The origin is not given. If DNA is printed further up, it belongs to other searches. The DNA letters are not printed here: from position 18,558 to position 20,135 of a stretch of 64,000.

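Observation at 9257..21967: Complete pseudaminic-acid-type nonulosonic acid operon extended by an acetamidino-forming trio and a 2,3-diamino-sugar pair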

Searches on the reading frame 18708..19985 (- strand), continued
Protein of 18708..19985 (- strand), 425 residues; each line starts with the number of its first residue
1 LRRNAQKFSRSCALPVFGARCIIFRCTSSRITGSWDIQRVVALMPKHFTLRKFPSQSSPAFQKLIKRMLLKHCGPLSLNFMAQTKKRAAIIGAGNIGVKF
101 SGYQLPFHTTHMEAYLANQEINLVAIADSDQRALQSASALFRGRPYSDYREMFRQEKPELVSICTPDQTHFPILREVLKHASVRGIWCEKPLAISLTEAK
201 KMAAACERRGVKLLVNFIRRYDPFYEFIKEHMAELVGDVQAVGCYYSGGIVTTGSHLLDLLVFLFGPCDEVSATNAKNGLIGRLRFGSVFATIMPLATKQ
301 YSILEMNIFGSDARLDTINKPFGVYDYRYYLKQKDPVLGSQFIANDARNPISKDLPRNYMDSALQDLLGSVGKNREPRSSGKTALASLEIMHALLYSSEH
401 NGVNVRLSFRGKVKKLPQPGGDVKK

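Call 68: find_homologous_proteins(query=window:18708-19745:-, max_evalue=1e-10)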
Query window:18708-19745:- (345 aa): 58 proteins with E <= 1e-10 among 2411 candidates.
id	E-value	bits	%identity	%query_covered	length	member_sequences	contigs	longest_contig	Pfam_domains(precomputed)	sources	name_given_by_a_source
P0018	3.0e-229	778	100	100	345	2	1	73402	PF01408.29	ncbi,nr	ncbi:MAG: Gfo/Idh/MocA family oxidoreductase [bacterium]|nr:Gfo/Idh/MocA family oxidoreductase [bact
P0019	1.4e-191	654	85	100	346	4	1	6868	PF01408.29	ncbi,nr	ncbi:MAG: Gfo/Idh/MocA family oxidoreductase [Candidatus Harrisonbacteria bacterium]|nr:Gfo/Idh/MocA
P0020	1.8e-188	644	84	100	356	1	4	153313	PF01408.29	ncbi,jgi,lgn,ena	-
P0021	2.5e-146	505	63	100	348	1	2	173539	PF01408.29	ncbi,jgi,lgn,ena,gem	-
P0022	2.2e-128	446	58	100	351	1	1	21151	PF01408.29,PF02894.23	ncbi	-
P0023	1.3e-127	444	59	99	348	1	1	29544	PF01408.29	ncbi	-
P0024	2.8e-115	403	55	98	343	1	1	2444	PF01408.29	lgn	-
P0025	2.7e-107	377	53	100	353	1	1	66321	PF01408.29,PF02894.23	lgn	-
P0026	7.9e-96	339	47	99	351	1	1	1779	PF01408.29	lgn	-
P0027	2.3e-95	338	47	99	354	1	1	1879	PF01408.29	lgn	-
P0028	1.7e-94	335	47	98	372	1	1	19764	PF01408.29,PF02894.23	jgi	jgi:predicted dehydrogenase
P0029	3.1e-94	334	46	98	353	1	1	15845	PF01408.29,PF02894.23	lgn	-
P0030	8.0e-94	333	46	98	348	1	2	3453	PF01408.29,PF02894.23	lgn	-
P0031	1.3e-93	332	44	99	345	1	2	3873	PF01408.29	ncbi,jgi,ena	-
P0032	1.2e-92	329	46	99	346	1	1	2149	PF01408.29,PF02894.23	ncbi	-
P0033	1.2e-91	326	46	98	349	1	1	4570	PF01408.29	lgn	-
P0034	7.2e-90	320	46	94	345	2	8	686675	PF01408.29,PF02894.23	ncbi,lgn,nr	ncbi:MAG: Gfo/Idh/MocA family oxidoreductase [Candidatus Magasanikbacteria bacterium]|nr:Gfo/Idh/Moc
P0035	8.8e-90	320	46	99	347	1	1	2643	PF01408.29,PF02894.23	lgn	-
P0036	1.1e-88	316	43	98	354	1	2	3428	PF01408.29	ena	-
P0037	1.8e-87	312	44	98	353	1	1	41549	PF01408.29,PF02894.23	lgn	-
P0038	1.2e-85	306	42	99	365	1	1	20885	PF01408.29,PF02894.23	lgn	-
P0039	2.8e-85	305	42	99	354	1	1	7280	PF01408.29,PF22725.2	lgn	-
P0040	2.5e-84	302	42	99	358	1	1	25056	PF01408.29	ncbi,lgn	-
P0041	1.8e-81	292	40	99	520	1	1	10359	PF01408.29,PF00551.25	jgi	-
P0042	4.2e-78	281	40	99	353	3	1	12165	PF01408.29,PF02894.23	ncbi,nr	ncbi:TPA: Gfo/Idh/MocA family oxidoreductase [Candidatus Woesearchaeota archaeon]|nr:Gfo/Idh/MocA fa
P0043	6.7e-78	281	40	100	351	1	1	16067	PF01408.29,PF02894.23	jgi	jgi:predicted dehydrogenase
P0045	5.7e-71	258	42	98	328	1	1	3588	PF01408.29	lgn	-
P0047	1.4e-63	233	40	84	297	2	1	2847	PF01408.29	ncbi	-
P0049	5.8e-52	195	43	61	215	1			PF01408.29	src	-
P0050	8.9e-43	165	35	90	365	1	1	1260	PF01408.29,PF22725.2,PF02894.23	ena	-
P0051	1.1e-38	152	36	75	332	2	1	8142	PF01408.29,PF22725.2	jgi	jgi:predicted dehydrogenase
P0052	4.4e-33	133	31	91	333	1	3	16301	PF01408.29,PF22725.2,PF02894.23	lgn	-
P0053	9.7e-33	132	31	88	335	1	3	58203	PF01408.29,PF22725.2,PF02894.23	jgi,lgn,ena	-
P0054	1.1e-29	122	36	52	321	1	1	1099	PF01408.29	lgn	-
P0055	2.1e-29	121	33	91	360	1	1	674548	PF01408.29,PF22725.2,PF02894.23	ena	-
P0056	4.1e-26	110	29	91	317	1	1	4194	PF01408.29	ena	-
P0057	4.4e-25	107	28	92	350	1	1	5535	PF01408.29,PF22725.2,PF02894.23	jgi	jgi:predicted dehydrogenase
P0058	4.7e-24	104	38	55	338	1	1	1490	PF01408.29,PF22725.2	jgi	jgi:predicted dehydrogenase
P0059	3.1e-22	98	30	72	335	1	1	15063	PF01408.29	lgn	-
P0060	6.3e-22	97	26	93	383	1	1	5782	PF01408.29,PF22725.2,PF02894.23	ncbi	-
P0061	1.9e-21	95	27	67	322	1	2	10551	PF01408.29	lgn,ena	-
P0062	5.1e-21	94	28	83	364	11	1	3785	PF01408.29,PF22725.2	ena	-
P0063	1.4e-20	92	29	87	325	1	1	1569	PF01408.29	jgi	-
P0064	1.8e-20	92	33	67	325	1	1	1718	PF01408.29,PF22725.2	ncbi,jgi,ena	jgi:predicted dehydrogenase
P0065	3.4e-20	91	34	56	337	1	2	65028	PF01408.29,PF22725.2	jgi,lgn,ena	-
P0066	6.1e-20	90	36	52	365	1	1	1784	PF01408.29,PF22725.2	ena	-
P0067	8.3e-19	86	32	66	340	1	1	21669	PF01408.29,PF22725.2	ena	-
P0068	2.4e-18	85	27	93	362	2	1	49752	PF01408.29,PF22725.2,PF02894.23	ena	-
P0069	2.9e-18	85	26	83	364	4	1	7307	PF01408.29,PF22725.2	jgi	jgi:predicted dehydrogenase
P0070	1.7e-17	82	37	47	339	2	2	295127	PF01408.29,PF22725.2,PF02894.23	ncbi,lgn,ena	-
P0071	5.2e-16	77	28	84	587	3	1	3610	PF01408.29,PF22725.2,PF02894.23,PF22685.2,PF02522.20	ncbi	-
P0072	1.7e-14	72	29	49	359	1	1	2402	PF01408.29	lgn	-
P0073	2.4e-12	65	32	49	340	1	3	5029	PF01408.29,PF22725.2,PF02894.23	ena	-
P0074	2.9e-11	61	29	53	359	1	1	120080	PF01408.29,PF22725.2,PF02894.23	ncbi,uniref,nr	ncbi:Gfo/Idh/MocA family oxidoreductase [Gracilibacillus sp. YIM 98692]|uniref:Gfo/Idh/MocA family p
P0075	3.1e-11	61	31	54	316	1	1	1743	PF01408.29,PF22725.2,PF02894.23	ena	-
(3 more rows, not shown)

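Call 73: predict_structure(alignment_id=A3)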
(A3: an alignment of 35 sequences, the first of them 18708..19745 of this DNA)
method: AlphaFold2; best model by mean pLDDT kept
length: 345 residues; sequences in the alignment: 35
mean_pLDDT: 94.0   pTM: 0.91
mean pLDDT of the five models: 94.0, 93.7, 93.6, 93.1, 93.1
residues with pLDDT >= 90: 297; 70-90: 41; 50-70: 7; < 50: 0
segments of 3 or more residues with pLDDT < 50: none
pLDDT, mean of each block of 10 residues (from residue 1): 85 94 92 97 97 92 95 98 95 98 97 92 98 96 97 98 95 94 97 94 97 92 93 95 90 96 95 94 98 97 94 96 95 79 58
secondary structure, 60 per line:
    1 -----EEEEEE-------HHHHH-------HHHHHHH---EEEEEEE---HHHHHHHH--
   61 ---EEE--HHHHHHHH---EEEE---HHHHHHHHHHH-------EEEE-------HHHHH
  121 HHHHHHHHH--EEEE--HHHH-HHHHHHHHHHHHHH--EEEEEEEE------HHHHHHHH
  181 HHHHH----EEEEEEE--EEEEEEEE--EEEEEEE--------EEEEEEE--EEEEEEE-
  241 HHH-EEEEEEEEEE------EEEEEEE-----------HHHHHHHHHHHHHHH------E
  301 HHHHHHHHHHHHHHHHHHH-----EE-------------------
elements in order: E6-11 H19-23 H31-37 E41-47 H51-58 E64-66 H69-76 E80-83 H87-97 E105-108 H116-129 E132-135 H138-141 H143-156 E159-166 H173-185 E190-196 E199-206 E209-215 E224-230 E233-239 E245-254 E261-267 H279-293 H301-319

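Call 76: fold_search(model_id=the predicted structure, library=pdb)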
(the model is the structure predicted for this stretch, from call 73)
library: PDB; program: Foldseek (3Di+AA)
matches with E <= 10: 1270; with E <= 0.001: 352
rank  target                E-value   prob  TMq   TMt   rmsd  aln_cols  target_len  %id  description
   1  5uhw_A                2.5e-23  1.00  0.71  0.72   5.3       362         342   20  Crystal Structure of an Oxidoreductase from Agrobacterium radiobacter in Complex with NAD+ and Magnesium (released 2017-01-25)
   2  3q2k_F                1.1e-22  1.00  0.71  0.75   5.9       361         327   21  Crystal structure of the WlbA dehydrogenase from Bordetella pertussis in complex with NADH and UDP-GlcNAcA (released 2011-01-19)
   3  3q2k_K                1.5e-22  1.00  0.72  0.77   4.2       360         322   21  Crystal structure of the WlbA dehydrogenase from Bordetella pertussis in complex with NADH and UDP-GlcNAcA (released 2011-01-19)
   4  3q2k_L                2.1e-22  1.00  0.72  0.77   4.5       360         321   20  Crystal structure of the WlbA dehydrogenase from Bordetella pertussis in complex with NADH and UDP-GlcNAcA (released 2011-01-19)
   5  4koa                  3.3e-22  1.00  0.73  0.75   4.4       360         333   19  Crystal Structure Analysis of 1,5-anhydro-D-fructose reductase from Sinorhizobium meliloti (released 2013-08-07)
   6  3db2_B                3.5e-22  1.00  0.71  0.72   4.2       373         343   15  Crystal structure of a putative nadph-dependent oxidoreductase (dhaf_2064) from desulfitobacterium hafniense dcb-2 at  (released 2008-06-24)
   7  3db2_C                6.7e-22  1.00  0.73  0.72   4.2       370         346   15  Crystal structure of a putative nadph-dependent oxidoreductase (dhaf_2064) from desulfitobacterium hafniense dcb-2 at  (released 2008-06-24)
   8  3q2k_G                1.1e-21  1.00  0.73  0.74   6.0       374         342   20  Crystal structure of the WlbA dehydrogenase from Bordetella pertussis in complex with NADH and UDP-GlcNAcA (released 2011-01-19)
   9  4gqa_B                1.7e-21  1.00  0.74  0.68   4.9       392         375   18  Crystal structure of NAD binding oxidoreductase from Klebsiella pneumoniae (released 2012-09-12)
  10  3q2k_O                1.8e-21  1.00  0.73  0.75   6.2       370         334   21  Crystal structure of the WlbA dehydrogenase from Bordetella pertussis in complex with NADH and UDP-GlcNAcA (released 2011-01-19)
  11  6nor_C                2.0e-21  1.00  0.69  0.70   8.9       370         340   18  Crystal structure of GenD2 from gentamicin A biosynthesis in complex with NAD (released 2019-05-15)
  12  5yap_B                2.2e-21  1.00  0.72  0.68   5.6       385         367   17  Crystal structure of scyllo-inositol dehydrogenase with L-glucose dehydrogenase activity complexed with L-glucono-1,5- (released 2018-05-23)
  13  7x1x_A                2.2e-21  1.00  0.70  0.71   4.8       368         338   21  Crystal Structure of cis-4,5-dihydrodiol phthalate dehydrogenase in complex with NAD+ (released 2022-09-14)
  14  3db2_A                2.5e-21  1.00  0.73  0.72   4.0       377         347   15  Crystal structure of a putative nadph-dependent oxidoreductase (dhaf_2064) from desulfitobacterium hafniense dcb-2 at  (released 2008-06-24)
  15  6ktj_A                3.2e-21  1.00  0.72  0.68   6.2       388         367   16  Crystal structure of scyllo-inositol dehydrogenase R178A mutant, apo-form, from Paracoccus laeviglucosivorans (released 2019-12-25)
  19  3q2k_C                4.6e-21  1.00  0.74  0.74   4.5       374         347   20  Crystal structure of the WlbA dehydrogenase from Bordetella pertussis in complex with NADH and UDP-GlcNAcA (released 2011-01-19)
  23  3q2k_E                5.8e-21  1.00  0.72  0.77   6.0       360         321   21  Crystal structure of the WlbA dehydrogenase from Bordetella pertussis in complex with NADH and UDP-GlcNAcA (released 2011-01-19)
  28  3q2k_A                8.8e-21  1.00  0.74  0.74   4.5       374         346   20  Crystal structure of the WlbA dehydrogenase from Bordetella pertussis in complex with NADH and UDP-GlcNAcA (released 2011-01-19)
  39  3q2k_B                1.6e-20  1.00  0.75  0.78   3.7       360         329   21  Crystal structure of the WlbA dehydrogenase from Bordetella pertussis in complex with NADH and UDP-GlcNAcA (released 2011-01-19)
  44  3q2k_D                2.0e-20  1.00  0.70  0.71   4.9       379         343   20  Crystal structure of the WlbA dehydrogenase from Bordetella pertussis in complex with NADH and UDP-GlcNAcA (released 2011-01-19)
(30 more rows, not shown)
